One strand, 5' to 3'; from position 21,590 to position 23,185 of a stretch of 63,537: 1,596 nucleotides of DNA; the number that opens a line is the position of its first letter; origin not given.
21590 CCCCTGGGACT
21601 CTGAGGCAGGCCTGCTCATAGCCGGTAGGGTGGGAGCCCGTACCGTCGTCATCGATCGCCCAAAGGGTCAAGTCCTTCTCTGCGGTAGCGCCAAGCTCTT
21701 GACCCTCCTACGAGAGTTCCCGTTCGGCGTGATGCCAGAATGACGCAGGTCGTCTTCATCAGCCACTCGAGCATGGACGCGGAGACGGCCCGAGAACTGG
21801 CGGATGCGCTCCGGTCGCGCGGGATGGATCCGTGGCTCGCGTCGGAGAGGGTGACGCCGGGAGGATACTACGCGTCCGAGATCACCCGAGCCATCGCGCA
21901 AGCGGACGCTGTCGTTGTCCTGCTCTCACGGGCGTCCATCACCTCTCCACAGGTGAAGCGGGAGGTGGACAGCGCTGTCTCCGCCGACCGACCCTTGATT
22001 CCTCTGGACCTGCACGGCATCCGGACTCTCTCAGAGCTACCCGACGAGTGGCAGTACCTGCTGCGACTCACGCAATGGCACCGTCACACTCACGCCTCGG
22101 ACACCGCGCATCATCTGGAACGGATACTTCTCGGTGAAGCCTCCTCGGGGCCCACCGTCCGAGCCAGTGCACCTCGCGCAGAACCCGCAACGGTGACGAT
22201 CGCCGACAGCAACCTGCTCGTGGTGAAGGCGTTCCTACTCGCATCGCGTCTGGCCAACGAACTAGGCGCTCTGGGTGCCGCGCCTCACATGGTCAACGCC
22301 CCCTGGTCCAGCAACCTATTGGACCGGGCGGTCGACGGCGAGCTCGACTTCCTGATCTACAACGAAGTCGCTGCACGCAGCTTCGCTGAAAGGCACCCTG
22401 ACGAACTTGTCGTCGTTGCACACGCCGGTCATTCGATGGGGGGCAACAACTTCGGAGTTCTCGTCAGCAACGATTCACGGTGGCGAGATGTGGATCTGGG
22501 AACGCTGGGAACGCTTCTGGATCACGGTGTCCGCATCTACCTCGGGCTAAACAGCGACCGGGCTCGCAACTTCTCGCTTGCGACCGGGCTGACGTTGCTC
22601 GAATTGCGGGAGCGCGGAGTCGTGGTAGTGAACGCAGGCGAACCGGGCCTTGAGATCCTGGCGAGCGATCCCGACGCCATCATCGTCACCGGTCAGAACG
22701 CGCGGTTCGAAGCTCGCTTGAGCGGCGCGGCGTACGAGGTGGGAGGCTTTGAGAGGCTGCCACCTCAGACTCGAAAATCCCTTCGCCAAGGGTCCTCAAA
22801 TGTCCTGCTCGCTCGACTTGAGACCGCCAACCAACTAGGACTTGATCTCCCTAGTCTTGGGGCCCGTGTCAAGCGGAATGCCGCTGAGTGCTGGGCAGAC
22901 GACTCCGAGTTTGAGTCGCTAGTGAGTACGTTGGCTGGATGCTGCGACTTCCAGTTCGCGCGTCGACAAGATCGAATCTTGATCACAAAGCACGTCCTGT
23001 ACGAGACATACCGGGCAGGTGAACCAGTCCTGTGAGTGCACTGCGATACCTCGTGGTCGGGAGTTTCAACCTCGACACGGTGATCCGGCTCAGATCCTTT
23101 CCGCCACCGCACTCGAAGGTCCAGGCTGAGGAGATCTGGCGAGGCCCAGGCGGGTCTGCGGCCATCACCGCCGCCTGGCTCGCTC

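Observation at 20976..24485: IMPase-family phosphatase / TIR::binding-protein fusion / PfkB kinase / 2H phosphoesterase operon: candidate NAD-derived signal synthesis or editing module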

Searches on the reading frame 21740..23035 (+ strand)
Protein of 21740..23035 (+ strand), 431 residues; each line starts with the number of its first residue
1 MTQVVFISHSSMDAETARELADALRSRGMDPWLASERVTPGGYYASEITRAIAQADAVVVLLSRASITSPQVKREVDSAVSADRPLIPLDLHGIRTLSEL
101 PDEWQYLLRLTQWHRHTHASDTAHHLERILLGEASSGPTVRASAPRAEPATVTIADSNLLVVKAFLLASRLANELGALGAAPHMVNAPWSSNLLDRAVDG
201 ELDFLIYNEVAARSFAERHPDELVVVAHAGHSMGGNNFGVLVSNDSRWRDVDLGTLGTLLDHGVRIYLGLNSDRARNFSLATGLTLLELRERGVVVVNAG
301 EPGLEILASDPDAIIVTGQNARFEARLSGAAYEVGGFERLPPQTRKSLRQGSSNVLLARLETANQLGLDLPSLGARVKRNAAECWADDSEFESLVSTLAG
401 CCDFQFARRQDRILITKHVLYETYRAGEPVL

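Call 3: search_protein_families(library=pfam, proteins=[window:21740-23035:+], max_evalue=0.01)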
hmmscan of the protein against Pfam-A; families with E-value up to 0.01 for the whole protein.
window:21740-23035:+ (431 aa): 4 families
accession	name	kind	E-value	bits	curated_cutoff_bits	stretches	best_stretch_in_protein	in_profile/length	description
PF13676.11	TIR_2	-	2.1e-20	73.8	28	1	5-95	1-93/122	TIR domain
PF10137.14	CAP12-PCTIR_TIR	-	8.3e-06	26.2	24.7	1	5-67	2-64/119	CAP12/Pycsar effector protein, TIR domain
PF01582.25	TIR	-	1.8e-05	25.1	21.3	1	5-81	4-82/179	TIR domain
PF08937.16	ThsB_TIR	-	4.1e-05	24.4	21.2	1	6-93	1-97/100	Thoeris protein ThsB, TIR-like domain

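Call 4: search_protein_families(library=padloc, proteins=[window:21740-23035:+], max_evalue=0.01)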
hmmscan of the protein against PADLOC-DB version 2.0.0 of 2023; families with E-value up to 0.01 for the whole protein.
window:21740-23035:+ (431 aa): 10 families
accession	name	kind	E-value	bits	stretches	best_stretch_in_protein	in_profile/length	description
PDLC02012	SAVED5--SAVED_TIR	-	1.1e-11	42.5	1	4-82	15-94/404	-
PDLC05062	PDC-S66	-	1.5e-06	25.9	1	5-81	151-228/282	-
PDLC02403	Aga_TIR-PNTD1-PNTD2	-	1.3e-05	22.5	1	3-84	3-86/443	Class I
PDLC02421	Aga_TIR-PNTD1-PNTD2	-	1.9e-05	21.9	1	3-83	4-86/430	Class I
PDLC02416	Aga_REase-TIR-PNTD1-PNTD2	-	5.8e-05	19.9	1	4-102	157-257/572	Class I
PDLC00434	ThsB1|ThsB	-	0.00039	17.6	1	4-78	140-215/396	TIR-like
PDLC00418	ThsB1|ThsB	-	0.0017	16.3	1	3-104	5-112/155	TIR-like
PDLC00436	ThsB1|ThsB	-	0.0038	14.7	0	3-76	36-113/183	TIR-like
PDLC00728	Effector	-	0.0056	13.7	1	3-77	10-84/432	TIR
PDLC00419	ThsB1|ThsB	-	0.0077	14.1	0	3-70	28-99/165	TIR-like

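Call 8: search_protein_families(library=ncbifam, proteins=[window:21740-23035:+], max_evalue=0.01)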
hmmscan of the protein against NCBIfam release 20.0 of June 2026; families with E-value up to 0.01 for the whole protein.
window:21740-23035:+ (431 aa): 2 families
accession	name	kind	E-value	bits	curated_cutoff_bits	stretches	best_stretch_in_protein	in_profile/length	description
NF042941.1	Retron_TIR_antiphage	equivalog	6.8e-06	25.1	600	1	5-82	342-420/464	TIR domain-containing anti-phage reverse transcriptase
NF058526.1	Thoeris_type3_ThcB4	equivalog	0.00011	21.2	220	1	4-81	129-207/375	Thoeris type III anti-phage system protein ThcB4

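Call 9: find_homologous_proteins(query=window:21740-23035:+, max_evalue=0.001)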
Query window:21740-23035:+ (431 aa): 5 proteins with E <= 0.001 among 8000 candidates.
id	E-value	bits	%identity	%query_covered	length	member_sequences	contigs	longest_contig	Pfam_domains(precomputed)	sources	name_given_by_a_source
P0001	8.8e-281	949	100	100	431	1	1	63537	PF01582.26,PF13676.12,PF10137.15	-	-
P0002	1.5e-116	408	49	100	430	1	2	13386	PF13676.12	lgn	-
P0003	2.6e-41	160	34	71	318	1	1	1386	-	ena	-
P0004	1.4e-9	56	34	29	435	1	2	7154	PF13676.12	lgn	-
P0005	1.7e-4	39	33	26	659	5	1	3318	PF01582.26,PF13676.12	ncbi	-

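Call 10: find_encoding_contigs(protein=P0002, flank=10000)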
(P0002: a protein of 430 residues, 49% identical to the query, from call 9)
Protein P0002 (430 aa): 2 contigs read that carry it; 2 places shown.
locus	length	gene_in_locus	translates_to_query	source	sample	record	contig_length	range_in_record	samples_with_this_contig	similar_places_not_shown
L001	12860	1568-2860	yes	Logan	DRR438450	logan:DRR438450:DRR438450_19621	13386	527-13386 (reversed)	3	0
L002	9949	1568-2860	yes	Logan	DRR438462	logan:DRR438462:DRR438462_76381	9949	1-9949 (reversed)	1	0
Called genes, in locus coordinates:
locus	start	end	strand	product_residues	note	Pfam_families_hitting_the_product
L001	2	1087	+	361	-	?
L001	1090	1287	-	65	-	-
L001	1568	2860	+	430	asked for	PF13676:TIR_2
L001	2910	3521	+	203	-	-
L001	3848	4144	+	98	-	-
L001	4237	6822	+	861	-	-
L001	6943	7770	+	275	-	-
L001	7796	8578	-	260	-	PF00481:PP2C (faint), PF13672:PP2C_2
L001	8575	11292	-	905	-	PF00069:Pkinase, PF07714:PK_Tyr_Ser-Thr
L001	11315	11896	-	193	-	PF00498:FHA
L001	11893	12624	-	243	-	PF13353:Fer4_12, PF04055:Radical_SAM (weak)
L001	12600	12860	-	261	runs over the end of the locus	?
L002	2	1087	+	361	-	?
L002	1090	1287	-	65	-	-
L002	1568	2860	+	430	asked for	PF13676:TIR_2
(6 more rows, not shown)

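Call 11: find_encoding_contigs(protein=P0003, flank=10000)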
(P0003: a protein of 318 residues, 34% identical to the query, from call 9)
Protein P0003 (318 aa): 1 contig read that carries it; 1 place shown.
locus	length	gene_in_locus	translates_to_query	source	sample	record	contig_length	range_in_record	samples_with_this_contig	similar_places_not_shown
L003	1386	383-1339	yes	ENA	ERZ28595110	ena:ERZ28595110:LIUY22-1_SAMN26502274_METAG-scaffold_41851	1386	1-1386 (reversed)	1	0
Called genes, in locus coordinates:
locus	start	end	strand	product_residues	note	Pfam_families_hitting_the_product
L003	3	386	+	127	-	?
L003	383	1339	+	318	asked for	-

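Call 12: find_encoding_contigs(protein=P0004, flank=10000)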
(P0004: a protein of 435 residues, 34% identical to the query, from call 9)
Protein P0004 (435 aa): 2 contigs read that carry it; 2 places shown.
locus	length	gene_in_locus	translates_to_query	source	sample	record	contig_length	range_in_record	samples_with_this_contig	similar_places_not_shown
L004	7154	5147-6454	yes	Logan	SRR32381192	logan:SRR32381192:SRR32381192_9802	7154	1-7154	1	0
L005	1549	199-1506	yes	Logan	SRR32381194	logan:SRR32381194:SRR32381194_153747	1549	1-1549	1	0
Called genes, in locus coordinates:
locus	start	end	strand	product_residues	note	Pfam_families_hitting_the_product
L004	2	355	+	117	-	?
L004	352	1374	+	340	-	PF13449:Phytase-like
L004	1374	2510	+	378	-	PF13449:Phytase-like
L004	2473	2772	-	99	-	PF00830:Ribosomal_L28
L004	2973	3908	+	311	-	PF11306:DUF3108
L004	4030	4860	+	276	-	PF11306:DUF3108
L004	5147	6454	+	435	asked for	PF13676:TIR_2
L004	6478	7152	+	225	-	?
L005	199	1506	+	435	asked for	PF13676:TIR_2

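Call 23: search_protein_families(library=pfam, proteins=[P0003, L001:2910-3521:+, L001:3848-4144:+, L001:4237-6822:+, L001:6943-7770:+, L001:2-1087:+], max_evalue=5)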
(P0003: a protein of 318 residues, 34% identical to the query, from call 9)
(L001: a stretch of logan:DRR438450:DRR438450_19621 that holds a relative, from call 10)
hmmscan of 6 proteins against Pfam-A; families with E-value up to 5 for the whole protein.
P0003 (318 aa): 0 families

L001:2910-3521:+ (203 aa): 2 families
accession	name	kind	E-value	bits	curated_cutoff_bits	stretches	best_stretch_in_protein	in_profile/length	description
PF06299.18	DUF1045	-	0.00051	20.5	24.3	1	118-192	81-156/159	Protein of unknown function (DUF1045)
PF02834.22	LigT_PEase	-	0.0021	18.6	23.3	1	131-172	21-62/87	LigT like Phosphoesterase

L001:3848-4144:+ (98 aa): 0 families

L001:4237-6822:+ (861 aa): 3 families
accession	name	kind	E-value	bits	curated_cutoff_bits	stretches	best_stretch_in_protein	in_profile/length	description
PF13401.12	AAA_22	-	0.072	13.8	27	1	49-114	4-55/130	AAA domain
PF00931.28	NB-ARC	-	0.082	12.6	23.5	1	44-70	12-38/248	NB-ARC domain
PF13513.12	HEAT_EZ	-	0.59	11.2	27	0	385-414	19-48/55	HEAT-like repeat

L001:6943-7770:+ (275 aa): 0 families

L001:2-1087:+ (361 aa): 19 families
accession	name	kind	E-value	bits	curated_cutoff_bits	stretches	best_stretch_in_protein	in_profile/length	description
PF07719.23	TPR_2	-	2.9e-14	52.4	27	3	240-268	2-30/34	Tetratricopeptide repeat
PF13428.12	TPR_14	-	4e-11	42.9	23.5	3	241-281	3-42/44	Tetratricopeptide repeat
PF00515.34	TPR_1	-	5.6e-11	42.2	27.8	2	240-265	2-27/34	Tetratricopeptide repeat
PF13432.12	TPR_16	-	5e-10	40.1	32.7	2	286-339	10-62/65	Tetratricopeptide repeat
PF13181.12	TPR_8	-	6e-10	38.9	25.7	2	310-339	3-32/34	Tetratricopeptide repeat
PF14559.12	TPR_19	-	7.9e-09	36.2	25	2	284-337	2-54/68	Tetratricopeptide repeat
PF13424.12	TPR_12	-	1.9e-08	34.8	30.1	3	280-339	10-76/77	Tetratricopeptide repeat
PF07721.20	TPR_4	-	2.8e-07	30.9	27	3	240-264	2-26/26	Tetratricopeptide repeat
PF13374.12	TPR_10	-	2.2e-06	27.9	27.5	2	241-267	4-30/42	Tetratricopeptide repeat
PF13176.12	TPR_7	-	4.8e-06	26.7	27.9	1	241-271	1-33/36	Tetratricopeptide repeat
PF17874.7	TPR_MalT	-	0.0013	18.5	45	1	276-348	43-120/336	MalT-like TPR region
PF09976.15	TPR_21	-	0.0021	18.3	25.5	1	252-338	89-176/193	Tetratricopeptide repeat-like domain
PF13431.12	TPR_17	-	0.006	17.2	24.4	1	240-260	14-34/34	Tetratricopeptide repeat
PF13414.12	TPR_11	-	0.0068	16.5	26.8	1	315-337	1-23/42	TPR repeat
PF20308.4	TPR-S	-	0.038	15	27.6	1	254-341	1-92/102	Tetratricopeptide Repeats-Sensor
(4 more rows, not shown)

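Call 30: search_protein_families(library=pfam, alignment_id=A2, max_evalue=0.001)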
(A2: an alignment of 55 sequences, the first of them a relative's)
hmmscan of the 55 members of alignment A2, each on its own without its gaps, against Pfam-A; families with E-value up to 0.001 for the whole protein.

A. member 1, P0001 (431 aa): 4 families
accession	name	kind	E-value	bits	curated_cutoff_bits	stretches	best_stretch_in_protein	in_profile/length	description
PF13676.11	TIR_2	-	2.1e-20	73.8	28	1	5-95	1-93/122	TIR domain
PF10137.14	CAP12-PCTIR_TIR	-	8.3e-06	26.2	24.7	1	5-67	2-64/119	CAP12/Pycsar effector protein, TIR domain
PF01582.25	TIR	-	1.8e-05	25.1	21.3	1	5-81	4-82/179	TIR domain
PF08937.16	ThsB_TIR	-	4.1e-05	24.4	21.2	1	6-93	1-97/100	Thoeris protein ThsB, TIR-like domain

B. families by the number of members that match (of 55 scanned): 12 families
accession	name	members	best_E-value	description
PF00486.34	Trans_reg_C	5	1.9e-15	Transcriptional regulatory protein, C terminal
PF13676.11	TIR_2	4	2.1e-20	TIR domain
PF13643.11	DUF4145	4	3.6e-05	Domain of unknown function (DUF4145)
PF01582.25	TIR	2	1.8e-05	TIR domain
PF08937.16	ThsB_TIR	2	4.1e-05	Thoeris protein ThsB, TIR-like domain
PF24391.1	HD-CE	1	2.4e-31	HD-CE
PF00069.31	Pkinase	1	5.3e-31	Protein kinase domain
PF13271.11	DUF4062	1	1.8e-19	Domain of unknown function (DUF4062)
PF07714.23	PK_Tyr_Ser-Thr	1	6.2e-17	Protein tyrosine and serine/threonine kinase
PF01381.28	HTH_3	1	2e-06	Helix-turn-helix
PF10137.14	CAP12-PCTIR_TIR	1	8.3e-06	CAP12/Pycsar effector protein, TIR domain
PF01966.28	HD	1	0.00012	HD domain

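Call 85: search_protein_families(library=pfam, proteins=[L001:6943-7770:+, L001:3848-4144:+], max_evalue=0.05)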
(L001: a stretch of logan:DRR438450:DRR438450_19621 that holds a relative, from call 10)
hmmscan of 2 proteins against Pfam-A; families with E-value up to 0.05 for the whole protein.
L001:6943-7770:+ (275 aa): 0 families

L001:3848-4144:+ (98 aa): 0 families
